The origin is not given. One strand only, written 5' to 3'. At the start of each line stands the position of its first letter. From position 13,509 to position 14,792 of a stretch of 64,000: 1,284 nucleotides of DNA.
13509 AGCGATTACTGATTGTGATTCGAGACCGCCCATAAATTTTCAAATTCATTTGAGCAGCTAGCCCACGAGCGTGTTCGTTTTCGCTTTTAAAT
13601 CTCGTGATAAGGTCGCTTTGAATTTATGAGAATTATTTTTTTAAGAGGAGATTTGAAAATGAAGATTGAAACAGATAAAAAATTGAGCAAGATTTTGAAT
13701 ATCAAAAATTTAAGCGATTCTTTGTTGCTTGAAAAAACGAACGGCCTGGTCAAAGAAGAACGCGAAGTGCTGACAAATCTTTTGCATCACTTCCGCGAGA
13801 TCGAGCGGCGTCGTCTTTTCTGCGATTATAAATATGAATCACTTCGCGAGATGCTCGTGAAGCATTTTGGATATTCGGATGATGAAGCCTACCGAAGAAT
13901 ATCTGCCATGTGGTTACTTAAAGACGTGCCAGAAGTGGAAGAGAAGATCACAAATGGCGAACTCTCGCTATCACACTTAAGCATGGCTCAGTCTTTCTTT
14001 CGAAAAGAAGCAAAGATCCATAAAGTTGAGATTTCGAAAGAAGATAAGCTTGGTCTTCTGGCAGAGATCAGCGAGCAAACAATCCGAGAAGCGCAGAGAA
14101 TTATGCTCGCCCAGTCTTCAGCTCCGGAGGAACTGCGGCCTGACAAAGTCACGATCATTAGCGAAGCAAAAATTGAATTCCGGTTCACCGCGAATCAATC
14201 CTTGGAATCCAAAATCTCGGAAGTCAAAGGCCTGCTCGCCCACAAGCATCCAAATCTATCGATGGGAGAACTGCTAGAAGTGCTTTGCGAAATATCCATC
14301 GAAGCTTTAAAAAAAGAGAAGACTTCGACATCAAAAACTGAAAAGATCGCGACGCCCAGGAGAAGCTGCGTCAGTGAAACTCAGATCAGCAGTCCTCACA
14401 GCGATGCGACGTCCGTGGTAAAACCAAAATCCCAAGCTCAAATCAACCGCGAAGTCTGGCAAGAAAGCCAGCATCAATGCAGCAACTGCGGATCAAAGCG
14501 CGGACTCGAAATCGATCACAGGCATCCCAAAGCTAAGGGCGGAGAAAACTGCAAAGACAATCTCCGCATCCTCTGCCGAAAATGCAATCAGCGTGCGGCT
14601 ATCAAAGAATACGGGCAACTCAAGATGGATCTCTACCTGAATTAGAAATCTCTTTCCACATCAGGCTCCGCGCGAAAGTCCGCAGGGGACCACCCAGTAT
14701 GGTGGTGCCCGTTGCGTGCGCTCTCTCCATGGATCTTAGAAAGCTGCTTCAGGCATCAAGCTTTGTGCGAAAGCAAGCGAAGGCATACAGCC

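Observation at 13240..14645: A roughly 1.5-kb three-part module (degenerate repeat array, conserved 245-nt leader, HNH endonuclease) is present twice in the window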

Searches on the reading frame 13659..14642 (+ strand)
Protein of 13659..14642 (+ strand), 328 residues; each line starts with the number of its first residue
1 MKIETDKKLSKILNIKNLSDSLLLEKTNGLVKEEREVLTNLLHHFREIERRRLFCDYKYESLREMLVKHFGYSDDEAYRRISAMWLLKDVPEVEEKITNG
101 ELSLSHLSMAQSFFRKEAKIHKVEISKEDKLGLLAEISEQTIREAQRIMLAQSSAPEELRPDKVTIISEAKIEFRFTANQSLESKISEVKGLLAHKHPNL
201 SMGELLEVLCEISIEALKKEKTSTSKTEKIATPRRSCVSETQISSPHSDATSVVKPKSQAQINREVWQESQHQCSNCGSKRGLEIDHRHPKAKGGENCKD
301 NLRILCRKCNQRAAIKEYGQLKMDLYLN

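Call 6: search_protein_families(library=pfam, proteins=[window:13659-14642:+], max_evalue=0.1)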
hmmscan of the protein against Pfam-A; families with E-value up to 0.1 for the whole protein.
window:13659-14642:+ (328 aa): 3 families
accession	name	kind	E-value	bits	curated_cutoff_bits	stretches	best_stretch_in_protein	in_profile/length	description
PF01844.29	HNH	-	1.3e-09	38.5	21.4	1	274-312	1-43/47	HNH endonuclease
PF14279.12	HNH_5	-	4.2e-06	27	27.5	1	274-312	1-42/56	HNH endonuclease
PF02945.21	Endonuclease_7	-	0.00067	19.9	23.6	1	263-312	15-62/82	Recombination endonuclease VII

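Call 14: find_homologous_proteins(query=window:13659-14642:+)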
Query window:13659-14642:+ (328 aa): 333 proteins with E <= 0.001 among 3633 candidates; the best 120 are listed.
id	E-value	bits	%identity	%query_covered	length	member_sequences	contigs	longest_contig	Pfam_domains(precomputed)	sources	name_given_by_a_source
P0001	3.1e-208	708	100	100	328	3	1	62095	PF01844.30,PF14279.13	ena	-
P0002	5.1e-177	606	81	100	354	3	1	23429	PF01844.30,PF14279.13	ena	-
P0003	2.4e-174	597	82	100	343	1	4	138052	PF01844.30,PF14279.13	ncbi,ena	-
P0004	1.5e-168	578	84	100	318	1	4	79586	PF01844.30,PF14279.13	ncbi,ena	-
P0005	1.4e-166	571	81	100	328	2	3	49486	PF01844.30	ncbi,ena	-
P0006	4.0e-165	567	74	100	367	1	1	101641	PF01844.30,PF14279.13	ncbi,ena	-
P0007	1.6e-160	551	73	98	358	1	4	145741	PF01844.30,PF14279.13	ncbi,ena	-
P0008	3.0e-145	501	69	98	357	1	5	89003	PF01844.30,PF14279.13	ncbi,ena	-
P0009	6.4e-135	467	68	96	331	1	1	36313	PF01844.30,PF14279.13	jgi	jgi:hypothetical protein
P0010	1.1e-134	467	68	96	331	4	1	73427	PF01844.30,PF14279.13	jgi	jgi:hypothetical protein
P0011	9.6e-134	464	70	96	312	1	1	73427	PF01844.30,PF14279.13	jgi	jgi:hypothetical protein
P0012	1.9e-128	446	93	65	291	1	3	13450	-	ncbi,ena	-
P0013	8.3e-127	441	66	96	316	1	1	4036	PF01844.30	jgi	jgi:hypothetical protein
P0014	1.7e-123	430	65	96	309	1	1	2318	PF01844.30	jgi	jgi:hypothetical protein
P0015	4.3e-122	425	64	96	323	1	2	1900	PF01844.30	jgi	jgi:hypothetical protein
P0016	7.2e-122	425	63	96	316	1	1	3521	PF01844.30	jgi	jgi:hypothetical protein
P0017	1.2e-119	417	65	96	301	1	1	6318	PF01844.30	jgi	jgi:5-methylcytosine-specific restriction endonuclease McrA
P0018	8.4e-119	414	63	96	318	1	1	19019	PF01844.30,PF14279.13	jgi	-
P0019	2.1e-118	413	66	96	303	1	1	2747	PF01844.30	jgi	-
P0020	3.3e-117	409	61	96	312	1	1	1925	PF01844.30,PF14279.13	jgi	-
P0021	1.7e-116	407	64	96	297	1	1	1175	PF01844.30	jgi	-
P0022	3.2e-116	406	64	96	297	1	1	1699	PF01844.30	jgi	jgi:DNA-directed RNA polymerase subunit RPC12/RpoP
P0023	4.6e-116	405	63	97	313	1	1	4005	PF01844.30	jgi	-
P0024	5.2e-114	399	57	96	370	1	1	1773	PF01844.30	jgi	-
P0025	1.7e-113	397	62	96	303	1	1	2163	PF01844.30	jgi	jgi:rubredoxin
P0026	5.1e-112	392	60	97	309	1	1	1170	PF01844.30,PF14279.13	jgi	jgi:hypothetical protein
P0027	2.1e-108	380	56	96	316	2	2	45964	PF01844.30,PF14279.13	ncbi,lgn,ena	-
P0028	2.5e-108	380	55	100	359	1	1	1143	PF01844.30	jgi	jgi:hypothetical protein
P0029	3.2e-102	360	55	96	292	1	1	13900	PF01844.30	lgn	-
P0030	2.8e-99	350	55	95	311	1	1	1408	PF01844.30,PF14279.13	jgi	jgi:hypothetical protein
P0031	2.0e-98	348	54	96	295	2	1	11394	PF01844.30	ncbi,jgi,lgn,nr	ncbi:MAG: hypothetical protein K0R29_2832 [Pseudobdellovibrio sp.]|jgi:hypothetical protein|nr:hypot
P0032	3.3e-96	340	53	96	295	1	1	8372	PF01844.30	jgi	-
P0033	3.6e-94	334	50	96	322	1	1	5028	PF01844.30,PF14279.13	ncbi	ncbi:MAG: HNH endonuclease signature motif containing protein [Bdellovibrionota bacterium]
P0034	4.7e-94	333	55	93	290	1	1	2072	PF01844.30,PF14279.13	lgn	-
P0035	8.2e-92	326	49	96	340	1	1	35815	PF01844.30,PF14279.13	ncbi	ncbi:MAG: HNH endonuclease signature motif containing protein [Bdellovibrionota bacterium]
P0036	1.0e-91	326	50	96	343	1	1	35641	PF01844.30,PF14279.13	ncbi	ncbi:MAG: HNH endonuclease signature motif containing protein [Bdellovibrionota bacterium]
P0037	1.9e-90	321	49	96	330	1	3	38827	PF01844.30,PF14279.13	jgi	jgi:hypothetical protein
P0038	6.8e-90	320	51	96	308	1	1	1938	PF01844.30,PF14279.13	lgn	-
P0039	2.8e-89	318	50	96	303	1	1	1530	PF01844.30,PF14279.13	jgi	jgi:hypothetical protein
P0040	4.1e-89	317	50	96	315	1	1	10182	PF01844.30,PF14279.13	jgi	jgi:5-methylcytosine-specific restriction endonuclease McrA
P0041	1.1e-88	316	48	96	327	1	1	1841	PF01844.30,PF14279.13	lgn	-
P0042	2.3e-87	311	50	96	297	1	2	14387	PF01844.30,PF14279.13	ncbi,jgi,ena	-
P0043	4.0e-87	310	48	96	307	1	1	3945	PF01844.30,PF14279.13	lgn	-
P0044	5.4e-87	310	44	96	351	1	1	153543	PF01844.30,PF14279.13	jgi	jgi:hypothetical protein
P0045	8.8e-87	309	49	96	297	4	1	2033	PF01844.30,PF14279.13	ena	-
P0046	2.4e-86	308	45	87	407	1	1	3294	PF01844.30,PF14279.13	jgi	jgi:5-methylcytosine-specific restriction endonuclease McrA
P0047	4.8e-86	307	49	96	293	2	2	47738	PF01844.30,PF14279.13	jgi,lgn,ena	jgi:hypothetical protein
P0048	7.2e-86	306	49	96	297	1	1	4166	PF01844.30,PF14279.13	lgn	-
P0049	1.2e-85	306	48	96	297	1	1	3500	PF01844.30,PF14279.13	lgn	-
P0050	1.4e-85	305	48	93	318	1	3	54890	PF01844.30,PF14279.13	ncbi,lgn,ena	-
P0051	4.2e-85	304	46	96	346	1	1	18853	PF01844.30,PF14279.13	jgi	jgi:hypothetical protein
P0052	4.9e-85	304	50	96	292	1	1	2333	PF01844.30,PF14279.13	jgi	-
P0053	7.2e-85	303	47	98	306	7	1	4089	PF01844.30,PF14279.13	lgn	-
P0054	1.7e-84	302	48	96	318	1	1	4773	PF01844.30,PF14279.13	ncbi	ncbi:MAG: HNH endonuclease [Pseudobdellovibrionaceae bacterium]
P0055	2.1e-84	302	48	96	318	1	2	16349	PF01844.30,PF14279.13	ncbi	ncbi:MAG: HNH endonuclease [Pseudobdellovibrionaceae bacterium]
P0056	3.1e-84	301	43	96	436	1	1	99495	PF01844.30,PF14279.13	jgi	jgi:5-methylcytosine-specific restriction endonuclease McrA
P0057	3.6e-84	301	48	96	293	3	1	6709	PF01844.30,PF14279.13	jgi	jgi:hypothetical protein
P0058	6.5e-84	300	47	96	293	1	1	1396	PF01844.30,PF14279.13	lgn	-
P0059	6.8e-84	300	42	95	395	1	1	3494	PF01844.30,PF14279.13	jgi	jgi:hypothetical protein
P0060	3.3e-83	298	50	70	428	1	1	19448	PF01844.30,PF14279.13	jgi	jgi:5-methylcytosine-specific restriction endonuclease McrA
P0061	7.4e-83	296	50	95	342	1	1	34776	PF01844.30,PF14279.13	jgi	jgi:hypothetical protein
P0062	1.4e-82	296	47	96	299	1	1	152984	PF01844.30,PF14279.13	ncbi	-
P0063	3.8e-82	294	48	96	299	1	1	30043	PF01844.30,PF14279.13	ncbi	-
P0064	6.9e-82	293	46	97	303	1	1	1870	PF01844.30,PF14279.13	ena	-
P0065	1.1e-81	293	50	67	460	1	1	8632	PF01844.30,PF14279.13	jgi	jgi:hypothetical protein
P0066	1.5e-81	292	47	96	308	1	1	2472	PF01844.30,PF14279.13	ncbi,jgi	jgi:hypothetical protein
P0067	5.8e-81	290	47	96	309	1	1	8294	PF01844.30,PF14279.13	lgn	-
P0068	7.3e-81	290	46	96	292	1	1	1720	PF01844.30,PF14279.13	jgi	jgi:hypothetical protein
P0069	9.7e-81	290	43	96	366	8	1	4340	PF01844.30,PF14279.13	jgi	jgi:hypothetical protein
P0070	1.9e-80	289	46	96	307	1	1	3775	PF01844.30,PF14279.13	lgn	-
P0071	2.0e-80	288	47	96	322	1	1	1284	PF01844.30,PF14279.13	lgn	-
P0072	1.5e-79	286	47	96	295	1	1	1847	PF01844.30,PF14279.13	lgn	-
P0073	1.1e-78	283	45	95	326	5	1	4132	PF01844.30,PF14279.13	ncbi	-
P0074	2.8e-78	281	46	96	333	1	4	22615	PF01844.30,PF14279.13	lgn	-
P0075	3.2e-78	281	41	96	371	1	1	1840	PF01844.30,PF14279.13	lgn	-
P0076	1.1e-77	279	45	96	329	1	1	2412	PF01844.30,PF14279.13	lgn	-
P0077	2.0e-77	279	45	96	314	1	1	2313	PF01844.30,PF14279.13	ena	-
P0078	2.3e-77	278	47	96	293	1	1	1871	PF01844.30,PF14279.13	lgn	-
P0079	7.7e-77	277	45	96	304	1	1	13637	PF13395.13,PF01844.30,PF14279.13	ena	-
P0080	9.2e-77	276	46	96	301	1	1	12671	PF01844.30,PF14279.13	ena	-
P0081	3.8e-76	274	44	96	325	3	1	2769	PF01844.30,PF14279.13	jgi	jgi:hypothetical protein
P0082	1.3e-75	273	43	96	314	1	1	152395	PF01844.30,PF14279.13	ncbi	-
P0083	1.7e-75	272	43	96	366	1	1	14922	PF01844.30,PF14279.13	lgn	-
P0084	2.2e-75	272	41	96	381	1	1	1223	PF01844.30,PF14279.13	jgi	jgi:hypothetical protein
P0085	2.3e-75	272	45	96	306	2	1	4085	PF01844.30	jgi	jgi:hypothetical protein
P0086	3.2e-75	271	44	96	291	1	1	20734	PF01844.30,PF14279.13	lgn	-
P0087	4.1e-75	271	43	96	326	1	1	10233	PF01844.30,PF14279.13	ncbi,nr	ncbi:MAG TPA: HNH endonuclease signature motif containing protein [Bdellovibrionales bacterium]|nr:H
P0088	6.0e-75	270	45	96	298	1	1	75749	PF13395.13,PF01844.30,PF14279.13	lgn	-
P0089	1.3e-74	269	38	95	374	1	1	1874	PF01844.30,PF14279.13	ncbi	-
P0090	1.8e-74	269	46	96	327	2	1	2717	PF01844.30,PF14279.13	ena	-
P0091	8.4e-74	267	44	96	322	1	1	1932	PF01844.30,PF14279.13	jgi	jgi:hypothetical protein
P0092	1.7e-73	266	60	64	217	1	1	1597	PF01844.30,PF14279.13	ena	-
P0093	4.3e-73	264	42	96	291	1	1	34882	PF01844.30,PF14279.13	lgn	-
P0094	4.8e-73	264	41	96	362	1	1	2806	PF01844.30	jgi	jgi:hypothetical protein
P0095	5.9e-73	264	61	68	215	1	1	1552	PF01844.30,PF14279.13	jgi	jgi:5-methylcytosine-specific restriction endonuclease McrA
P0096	8.1e-73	264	43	96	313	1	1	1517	PF01844.30,PF14279.13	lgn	-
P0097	8.2e-73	263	43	95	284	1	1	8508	PF01844.30,PF14279.13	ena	-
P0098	9.3e-73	263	46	96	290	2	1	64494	PF01844.30,PF14279.13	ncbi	-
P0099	1.3e-72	263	44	97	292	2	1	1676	PF01844.30,PF14279.13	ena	-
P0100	1.7e-72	262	44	96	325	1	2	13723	PF01844.30,PF14279.13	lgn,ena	-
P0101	2.0e-72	262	43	96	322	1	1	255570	PF01844.30,PF14279.13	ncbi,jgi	jgi:5-methylcytosine-specific restriction endonuclease McrA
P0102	2.5e-72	262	44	96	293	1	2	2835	PF01844.30,PF14279.13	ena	-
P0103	3.7e-72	261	45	62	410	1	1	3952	PF01844.30,PF14279.13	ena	-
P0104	3.8e-72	261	42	96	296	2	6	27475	PF01844.30,PF14279.13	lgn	-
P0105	4.6e-72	261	45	96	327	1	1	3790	PF01844.30,PF14279.13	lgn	-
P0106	6.9e-72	260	44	96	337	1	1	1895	PF01844.30,PF14279.13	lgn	-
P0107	1.1e-71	260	43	96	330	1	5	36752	PF01844.30,PF14279.13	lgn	-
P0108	1.4e-71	259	43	96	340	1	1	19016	PF01844.30,PF14279.13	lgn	-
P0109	1.7e-71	259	40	96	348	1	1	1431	PF01844.30,PF14279.13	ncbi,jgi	jgi:hypothetical protein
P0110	3.1e-71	258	43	96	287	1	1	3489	PF01844.30,PF14279.13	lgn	-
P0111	5.2e-71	258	41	96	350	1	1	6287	PF01844.30,PF14279.13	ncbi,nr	ncbi:MAG TPA: HNH endonuclease signature motif containing protein [Bdellovibrionales bacterium]|nr:H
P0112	5.2e-71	258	44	96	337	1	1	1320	PF01844.30,PF14279.13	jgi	jgi:5-methylcytosine-specific restriction endonuclease McrA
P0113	6.3e-71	257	44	96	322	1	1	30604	PF01844.30,PF14279.13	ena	-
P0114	9.3e-71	257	42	96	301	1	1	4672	PF01844.30,PF14279.13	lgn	-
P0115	1.2e-70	256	41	96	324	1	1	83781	PF01844.30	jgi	jgi:5-methylcytosine-specific restriction endonuclease McrA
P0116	1.3e-70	256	45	96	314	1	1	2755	PF01844.30,PF14279.13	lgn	-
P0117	1.5e-70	256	45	96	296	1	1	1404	PF01844.30,PF14279.13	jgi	jgi:hypothetical protein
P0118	3.4e-70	255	40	96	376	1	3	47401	PF01844.30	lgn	-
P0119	4.8e-70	254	45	96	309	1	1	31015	PF01844.30,PF14279.13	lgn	-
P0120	7.2e-70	254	39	96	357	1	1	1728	PF01844.30,PF14279.13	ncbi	-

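Call 17: find_related_loci(query=A2, collection=genome_contigs, flank=4000)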
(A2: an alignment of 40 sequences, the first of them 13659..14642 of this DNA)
Query A2 (328 aa) in genome_contigs; peptide patterns used: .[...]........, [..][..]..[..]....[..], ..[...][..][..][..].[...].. (x = any residue, [..] = any of these).
329 stretches matched a pattern; 268 encode a relative of the query (tblastn E <= 1e-3); the best 80 are kept; 80 distinct loci.
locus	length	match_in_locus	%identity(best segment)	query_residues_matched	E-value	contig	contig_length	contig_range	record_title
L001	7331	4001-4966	55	2-327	2e-118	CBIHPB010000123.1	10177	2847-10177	MAG TPA_asm: uncultured Bdellovibrio sp. isolate SRR18156191_binner12_Refined_11 genome assembly, contig: ERZ27336852.13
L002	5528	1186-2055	54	13-327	2e-110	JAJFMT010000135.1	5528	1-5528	MAG: Pseudobdellovibrio sp. isolate C_No_T20_A_bin.53 scaffold_18763, whole genome shotgun sequence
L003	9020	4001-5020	49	13-328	2e-104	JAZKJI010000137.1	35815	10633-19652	MAG: Bdellovibrionota bacterium isolate ADI_DC_SW_02_SPN_11032020-bin099_1 DCSW02SPN_B099_1_000000000137, whole genome s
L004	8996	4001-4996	50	12-327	4e-103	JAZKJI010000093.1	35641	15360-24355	MAG: Bdellovibrionota bacterium isolate ADI_DC_SW_02_SPN_11032020-bin099_1 DCSW02SPN_B099_1_000000000093, whole genome s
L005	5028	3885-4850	50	13-328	1e-102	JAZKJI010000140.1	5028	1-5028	MAG: Bdellovibrionota bacterium isolate ADI_DC_SW_02_SPN_11032020-bin099_1 DCSW02SPN_B099_1_000000000140, whole genome s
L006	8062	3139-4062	49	2-327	4e-101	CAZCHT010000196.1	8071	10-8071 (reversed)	MAG TPA_asm: uncultured Bdellovibrio sp. isolate SRP107338_co1_318 genome assembly, contig: NODE_11610_length_8071_cov_5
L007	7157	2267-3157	50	13-327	1e-100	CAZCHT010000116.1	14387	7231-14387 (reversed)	MAG TPA_asm: uncultured Bdellovibrio sp. isolate SRP107338_co1_318 genome assembly, contig: NODE_4532_length_14387_cov_6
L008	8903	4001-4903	48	6-328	2e-99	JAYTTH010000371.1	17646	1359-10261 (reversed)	MAG: Pseudobdellovibrionaceae bacterium isolate GFS_5333 GFS_5333_370, whole genome shotgun sequence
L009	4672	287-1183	47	13-328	8e-99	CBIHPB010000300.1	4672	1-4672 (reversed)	MAG TPA_asm: uncultured Bdellovibrio sp. isolate SRR18156191_binner12_Refined_11 genome assembly, contig: ERZ27336852.42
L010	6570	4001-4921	47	1-328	1e-97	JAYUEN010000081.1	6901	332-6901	MAG: Bdellovibrionales bacterium isolate GFS_7509 GFS_7509_80, whole genome shotgun sequence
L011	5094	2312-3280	49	12-328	1e-97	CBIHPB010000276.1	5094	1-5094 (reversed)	MAG TPA_asm: uncultured Bdellovibrio sp. isolate SRR18156191_binner12_Refined_11 genome assembly, contig: ERZ27336852.37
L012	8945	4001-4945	48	13-328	3e-97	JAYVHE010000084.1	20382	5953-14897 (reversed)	MAG: Bdellovibrio sp. isolate GL48_Down_metabinner_7 GL48_Down_metabinner_7_83, whole genome shotgun sequence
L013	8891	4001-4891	47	8-327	5e-96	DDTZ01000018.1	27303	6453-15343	MAG TPA_asm: Bdellovibrionaceae bacterium UBA2351 UBA2351_contig_1643, whole genome shotgun sequence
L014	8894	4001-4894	48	12-328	3e-95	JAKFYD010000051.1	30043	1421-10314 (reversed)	MAG: Bdellovibrionaceae bacterium isolate ND5_Bin_38_1 ND5_0001078, whole genome shotgun sequence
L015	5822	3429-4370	47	13-328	5e-95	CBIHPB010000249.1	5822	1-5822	MAG TPA_asm: uncultured Bdellovibrio sp. isolate SRR18156191_binner12_Refined_11 genome assembly, contig: ERZ27336852.30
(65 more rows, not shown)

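Call 22: find_encoding_contigs(protein=P0002, flank=3000, max_places=3)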
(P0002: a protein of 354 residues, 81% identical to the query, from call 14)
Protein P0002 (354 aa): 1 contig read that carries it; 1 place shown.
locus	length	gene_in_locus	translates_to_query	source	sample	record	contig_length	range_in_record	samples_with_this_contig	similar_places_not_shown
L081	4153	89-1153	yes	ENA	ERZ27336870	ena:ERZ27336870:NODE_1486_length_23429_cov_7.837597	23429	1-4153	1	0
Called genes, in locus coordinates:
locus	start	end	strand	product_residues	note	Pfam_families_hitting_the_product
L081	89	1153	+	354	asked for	PF14279:HNH_5 (weak), PF01844:HNH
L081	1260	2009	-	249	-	-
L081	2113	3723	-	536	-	PF00512:HisKA (weak), PF02518:HATPase_c, PF14501:HATPase_c_5 (weak)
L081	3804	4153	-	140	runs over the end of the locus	PF00072:Response_reg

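Call 23: find_encoding_contigs(protein=P0003, flank=3000, max_places=3)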
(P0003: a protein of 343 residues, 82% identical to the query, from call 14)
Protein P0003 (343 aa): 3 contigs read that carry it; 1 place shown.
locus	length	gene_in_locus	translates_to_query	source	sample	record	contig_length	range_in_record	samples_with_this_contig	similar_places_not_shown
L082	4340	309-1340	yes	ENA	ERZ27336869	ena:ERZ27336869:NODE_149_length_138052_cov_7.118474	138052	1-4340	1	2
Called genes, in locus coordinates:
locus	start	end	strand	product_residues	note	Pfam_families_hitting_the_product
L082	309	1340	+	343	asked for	PF01844:HNH, PF14279:HNH_5 (weak)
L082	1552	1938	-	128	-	-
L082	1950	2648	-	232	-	-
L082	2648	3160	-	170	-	-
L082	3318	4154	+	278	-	PF14394:DUF4423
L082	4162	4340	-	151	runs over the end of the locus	-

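Call 24: find_encoding_contigs(protein=P0004, flank=3000, max_places=3)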
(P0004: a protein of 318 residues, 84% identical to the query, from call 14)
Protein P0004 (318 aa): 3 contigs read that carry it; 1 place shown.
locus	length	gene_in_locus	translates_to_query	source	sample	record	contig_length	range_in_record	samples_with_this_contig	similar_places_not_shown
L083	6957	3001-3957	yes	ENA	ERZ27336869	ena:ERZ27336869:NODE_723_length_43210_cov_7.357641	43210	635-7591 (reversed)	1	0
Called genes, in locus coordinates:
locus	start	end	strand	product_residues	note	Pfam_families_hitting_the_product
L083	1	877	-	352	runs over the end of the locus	PF00089:Trypsin, PF13365:Trypsin_2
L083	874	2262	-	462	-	-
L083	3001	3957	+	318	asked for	PF01844:HNH, PF14279:HNH_5 (weak)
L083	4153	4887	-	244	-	-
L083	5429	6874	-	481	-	-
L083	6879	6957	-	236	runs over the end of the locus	?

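Call 25: find_encoding_contigs(protein=P0005, flank=3000, max_places=3)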
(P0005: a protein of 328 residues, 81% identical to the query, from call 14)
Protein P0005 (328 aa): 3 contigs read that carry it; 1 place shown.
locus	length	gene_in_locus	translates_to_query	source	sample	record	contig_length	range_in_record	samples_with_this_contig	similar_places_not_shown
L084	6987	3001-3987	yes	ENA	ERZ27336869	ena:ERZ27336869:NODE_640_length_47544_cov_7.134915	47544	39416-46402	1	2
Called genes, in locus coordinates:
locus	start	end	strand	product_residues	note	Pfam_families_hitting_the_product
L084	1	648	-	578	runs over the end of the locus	-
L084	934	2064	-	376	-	-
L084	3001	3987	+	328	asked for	PF01844:HNH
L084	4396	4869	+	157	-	-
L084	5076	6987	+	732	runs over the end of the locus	PF00141:peroxidase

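Call 26: find_encoding_contigs(protein=P0006, flank=3000, max_places=3)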
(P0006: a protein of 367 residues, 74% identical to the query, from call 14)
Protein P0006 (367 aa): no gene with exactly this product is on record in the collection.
